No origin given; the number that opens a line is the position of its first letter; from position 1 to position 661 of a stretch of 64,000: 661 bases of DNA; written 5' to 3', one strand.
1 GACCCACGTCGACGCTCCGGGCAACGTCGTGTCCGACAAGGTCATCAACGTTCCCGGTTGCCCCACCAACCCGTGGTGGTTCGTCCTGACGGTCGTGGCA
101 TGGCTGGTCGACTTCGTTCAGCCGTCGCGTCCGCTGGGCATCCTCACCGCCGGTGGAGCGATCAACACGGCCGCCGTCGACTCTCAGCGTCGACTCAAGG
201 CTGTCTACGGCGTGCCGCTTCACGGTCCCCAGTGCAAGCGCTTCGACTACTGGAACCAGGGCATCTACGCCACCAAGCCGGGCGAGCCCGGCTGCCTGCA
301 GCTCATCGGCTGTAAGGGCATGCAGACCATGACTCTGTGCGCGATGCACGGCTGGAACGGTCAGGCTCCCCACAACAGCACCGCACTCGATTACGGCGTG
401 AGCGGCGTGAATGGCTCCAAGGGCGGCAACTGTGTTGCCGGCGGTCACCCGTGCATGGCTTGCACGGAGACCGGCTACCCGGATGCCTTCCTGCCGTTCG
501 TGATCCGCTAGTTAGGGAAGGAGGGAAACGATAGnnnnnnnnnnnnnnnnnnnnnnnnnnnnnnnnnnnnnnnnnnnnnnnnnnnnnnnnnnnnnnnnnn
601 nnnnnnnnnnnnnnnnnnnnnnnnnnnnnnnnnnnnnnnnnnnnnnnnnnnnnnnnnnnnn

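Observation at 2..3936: Hydrogenase wired directly to an OmcS-type nanowire cytochrome in one terminator-bounded operon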

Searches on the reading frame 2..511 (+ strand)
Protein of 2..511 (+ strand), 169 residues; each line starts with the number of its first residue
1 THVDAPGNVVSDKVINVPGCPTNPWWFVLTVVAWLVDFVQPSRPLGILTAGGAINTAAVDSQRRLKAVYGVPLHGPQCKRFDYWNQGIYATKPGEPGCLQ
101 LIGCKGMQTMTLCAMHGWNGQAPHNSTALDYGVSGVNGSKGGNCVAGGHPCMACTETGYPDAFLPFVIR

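Call 4: search_protein_families(library=pfam, proteins=[window:2-511:+], max_evalue=0.01)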
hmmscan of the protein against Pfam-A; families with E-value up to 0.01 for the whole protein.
window:2-511:+ (169 aa): 1 family
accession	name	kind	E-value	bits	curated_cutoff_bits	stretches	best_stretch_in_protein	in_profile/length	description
PF14720.11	NiFe_hyd_SSU_C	-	1.4e-15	57.8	27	2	77-121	8-53/80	NiFe/NiFeSe hydrogenase small subunit C-terminal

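Call 10: search_protein_families(library=ncbifam, proteins=[window:2-511:+], max_evalue=0.01)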
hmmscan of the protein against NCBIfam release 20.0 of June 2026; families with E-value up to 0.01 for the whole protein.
window:2-511:+ (169 aa): 3 families
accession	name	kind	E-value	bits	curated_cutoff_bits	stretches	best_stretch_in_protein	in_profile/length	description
NF045520.1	H2_NiFeSe_small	exception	4.2e-15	55.9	470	1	10-166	181-311/314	NiFeSe hydrogenase small subunit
TIGR00391.1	hydA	subfamily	1.6e-08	34.1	179.5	1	9-163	181-305/365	hydrogenase small subunit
NF007779.0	PRK10468.1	equivalog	5.3e-07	28.9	659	1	11-158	182-299/372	hydrogenase 2 small subunit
